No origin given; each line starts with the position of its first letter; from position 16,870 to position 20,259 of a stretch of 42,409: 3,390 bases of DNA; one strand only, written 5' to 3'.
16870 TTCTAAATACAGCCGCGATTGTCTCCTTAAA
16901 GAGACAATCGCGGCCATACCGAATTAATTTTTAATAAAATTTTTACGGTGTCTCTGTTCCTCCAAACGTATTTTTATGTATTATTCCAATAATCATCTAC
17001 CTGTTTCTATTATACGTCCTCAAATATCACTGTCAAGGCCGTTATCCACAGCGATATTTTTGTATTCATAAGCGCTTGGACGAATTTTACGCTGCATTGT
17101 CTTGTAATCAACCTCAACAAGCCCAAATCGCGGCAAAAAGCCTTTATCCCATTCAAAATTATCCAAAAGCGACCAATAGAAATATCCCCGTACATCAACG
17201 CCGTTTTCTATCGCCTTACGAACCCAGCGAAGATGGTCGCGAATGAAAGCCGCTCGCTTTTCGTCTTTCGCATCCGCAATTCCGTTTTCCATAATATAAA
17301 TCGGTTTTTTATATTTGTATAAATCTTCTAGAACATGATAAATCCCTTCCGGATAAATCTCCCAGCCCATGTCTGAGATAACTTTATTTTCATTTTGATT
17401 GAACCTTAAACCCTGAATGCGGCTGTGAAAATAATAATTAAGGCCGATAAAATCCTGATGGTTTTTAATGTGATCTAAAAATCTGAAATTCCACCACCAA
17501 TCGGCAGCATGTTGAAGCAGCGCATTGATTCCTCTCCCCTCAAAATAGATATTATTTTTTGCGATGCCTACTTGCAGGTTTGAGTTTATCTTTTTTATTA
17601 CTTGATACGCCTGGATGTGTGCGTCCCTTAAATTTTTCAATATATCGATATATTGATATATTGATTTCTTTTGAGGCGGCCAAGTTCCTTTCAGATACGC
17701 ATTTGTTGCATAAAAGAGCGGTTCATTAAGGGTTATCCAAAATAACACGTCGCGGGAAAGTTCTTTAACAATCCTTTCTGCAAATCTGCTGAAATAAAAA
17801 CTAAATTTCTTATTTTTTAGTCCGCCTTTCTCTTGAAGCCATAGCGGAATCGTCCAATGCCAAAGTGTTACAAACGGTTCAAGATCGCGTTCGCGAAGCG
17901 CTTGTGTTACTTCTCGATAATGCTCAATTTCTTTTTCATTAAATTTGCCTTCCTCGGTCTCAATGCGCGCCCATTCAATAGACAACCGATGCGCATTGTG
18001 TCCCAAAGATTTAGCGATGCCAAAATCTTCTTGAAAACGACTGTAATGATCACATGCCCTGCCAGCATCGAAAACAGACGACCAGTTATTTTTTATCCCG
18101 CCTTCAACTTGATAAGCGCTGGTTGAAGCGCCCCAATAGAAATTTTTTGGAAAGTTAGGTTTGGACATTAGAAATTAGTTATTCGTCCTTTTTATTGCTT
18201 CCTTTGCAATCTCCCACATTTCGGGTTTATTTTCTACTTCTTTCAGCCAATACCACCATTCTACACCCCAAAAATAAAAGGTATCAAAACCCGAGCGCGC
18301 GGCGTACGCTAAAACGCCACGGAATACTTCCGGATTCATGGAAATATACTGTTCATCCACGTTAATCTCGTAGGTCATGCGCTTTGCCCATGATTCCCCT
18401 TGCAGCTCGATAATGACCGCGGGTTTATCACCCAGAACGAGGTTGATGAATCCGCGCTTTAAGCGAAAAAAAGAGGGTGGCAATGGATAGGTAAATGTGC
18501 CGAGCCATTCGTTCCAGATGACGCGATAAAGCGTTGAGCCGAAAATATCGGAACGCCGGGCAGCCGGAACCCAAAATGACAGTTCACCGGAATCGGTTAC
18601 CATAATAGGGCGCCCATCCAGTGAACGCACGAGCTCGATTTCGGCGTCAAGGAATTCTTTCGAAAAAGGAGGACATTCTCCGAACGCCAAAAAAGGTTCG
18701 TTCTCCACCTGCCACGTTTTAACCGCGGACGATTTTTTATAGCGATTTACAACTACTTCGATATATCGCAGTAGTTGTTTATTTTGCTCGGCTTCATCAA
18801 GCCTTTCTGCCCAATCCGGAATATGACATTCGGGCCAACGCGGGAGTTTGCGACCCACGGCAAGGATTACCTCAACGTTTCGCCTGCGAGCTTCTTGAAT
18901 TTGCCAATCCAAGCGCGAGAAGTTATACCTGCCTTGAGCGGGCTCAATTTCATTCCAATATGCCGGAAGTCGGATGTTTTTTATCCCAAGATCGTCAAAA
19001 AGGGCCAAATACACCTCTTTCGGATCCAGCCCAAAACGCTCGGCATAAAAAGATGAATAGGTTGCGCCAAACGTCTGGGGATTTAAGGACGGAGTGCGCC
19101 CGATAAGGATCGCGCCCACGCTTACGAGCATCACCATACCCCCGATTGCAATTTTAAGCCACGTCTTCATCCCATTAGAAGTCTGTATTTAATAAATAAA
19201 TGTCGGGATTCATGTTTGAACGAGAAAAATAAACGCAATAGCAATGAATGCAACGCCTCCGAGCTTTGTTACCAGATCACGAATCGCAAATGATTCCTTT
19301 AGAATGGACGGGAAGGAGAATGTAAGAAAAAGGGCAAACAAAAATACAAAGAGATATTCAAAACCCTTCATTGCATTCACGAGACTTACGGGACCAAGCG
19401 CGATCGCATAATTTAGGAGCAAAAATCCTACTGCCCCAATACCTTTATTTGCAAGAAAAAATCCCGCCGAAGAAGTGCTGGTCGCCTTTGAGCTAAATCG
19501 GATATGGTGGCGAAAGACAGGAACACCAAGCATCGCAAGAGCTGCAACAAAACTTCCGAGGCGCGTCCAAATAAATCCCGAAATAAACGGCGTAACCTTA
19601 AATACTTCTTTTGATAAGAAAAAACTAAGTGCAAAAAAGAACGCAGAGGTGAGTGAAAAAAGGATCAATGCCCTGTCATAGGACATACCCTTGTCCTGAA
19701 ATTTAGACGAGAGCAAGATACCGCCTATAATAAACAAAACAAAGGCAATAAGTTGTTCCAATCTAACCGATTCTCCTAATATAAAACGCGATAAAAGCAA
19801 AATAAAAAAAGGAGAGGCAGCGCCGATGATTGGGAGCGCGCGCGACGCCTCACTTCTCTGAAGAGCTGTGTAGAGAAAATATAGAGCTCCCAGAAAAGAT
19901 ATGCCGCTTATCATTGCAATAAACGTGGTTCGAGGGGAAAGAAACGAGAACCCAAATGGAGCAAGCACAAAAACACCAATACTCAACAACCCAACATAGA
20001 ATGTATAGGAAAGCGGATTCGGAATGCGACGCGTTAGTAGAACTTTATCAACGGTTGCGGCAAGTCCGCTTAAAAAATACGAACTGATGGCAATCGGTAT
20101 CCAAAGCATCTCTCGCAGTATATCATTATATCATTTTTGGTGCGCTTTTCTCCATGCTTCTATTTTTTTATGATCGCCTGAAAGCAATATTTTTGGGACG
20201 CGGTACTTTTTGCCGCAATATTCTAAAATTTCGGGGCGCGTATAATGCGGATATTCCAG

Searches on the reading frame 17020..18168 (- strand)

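Call 57: search_protein_families(library=pfam, proteins=[window:17020-18168:-], max_evalue=0.00001)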
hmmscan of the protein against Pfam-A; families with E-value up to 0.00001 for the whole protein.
window:17020-18168:- (382 aa): 1 family
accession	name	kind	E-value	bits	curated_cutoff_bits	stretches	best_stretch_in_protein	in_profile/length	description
PF00232.24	Glyco_hydro_1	-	2.4e-81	273.9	22.6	2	5-208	4-224/453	Glycosyl hydrolase family 1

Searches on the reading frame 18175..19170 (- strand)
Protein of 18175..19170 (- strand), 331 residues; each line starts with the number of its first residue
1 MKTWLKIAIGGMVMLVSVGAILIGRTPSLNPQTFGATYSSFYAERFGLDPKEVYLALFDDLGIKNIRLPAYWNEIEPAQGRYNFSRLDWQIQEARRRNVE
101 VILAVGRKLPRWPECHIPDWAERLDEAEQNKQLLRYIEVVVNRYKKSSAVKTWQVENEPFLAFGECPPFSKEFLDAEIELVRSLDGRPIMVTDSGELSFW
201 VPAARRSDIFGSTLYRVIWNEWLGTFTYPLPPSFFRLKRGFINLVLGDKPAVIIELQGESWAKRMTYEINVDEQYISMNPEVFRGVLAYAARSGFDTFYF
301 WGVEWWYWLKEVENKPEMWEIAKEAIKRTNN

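Call 57: search_protein_families(library=pfam, proteins=[window:18175-19170:-], max_evalue=0.00001)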
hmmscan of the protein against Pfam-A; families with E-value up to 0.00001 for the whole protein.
window:18175-19170:- (331 aa): 3 families
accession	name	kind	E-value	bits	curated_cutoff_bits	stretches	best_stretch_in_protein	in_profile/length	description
PF02449.21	Glyco_hydro_42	-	1.5e-09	38.1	21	0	57-122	18-85/376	Beta-galactosidase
PF00150.24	Cellulase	-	8.4e-08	32.5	23.5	1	46-193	21-167/272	Cellulase (glycosyl hydrolase family 5)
PF00331.26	Glyco_hydro_10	-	8.5e-07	28.9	22.1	1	72-160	47-130/311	Glycosyl hydrolase family 10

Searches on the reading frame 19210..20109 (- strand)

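Call 57: search_protein_families(library=pfam, proteins=[window:19210-20109:-], max_evalue=0.00001)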
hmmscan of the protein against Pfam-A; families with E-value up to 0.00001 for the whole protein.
window:19210-20109:- (299 aa): 1 family
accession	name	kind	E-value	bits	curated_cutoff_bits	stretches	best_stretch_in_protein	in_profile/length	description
PF00892.27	EamA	-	1.3e-10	42.1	28.2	1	2-134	2-134/135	EamA-like transporter family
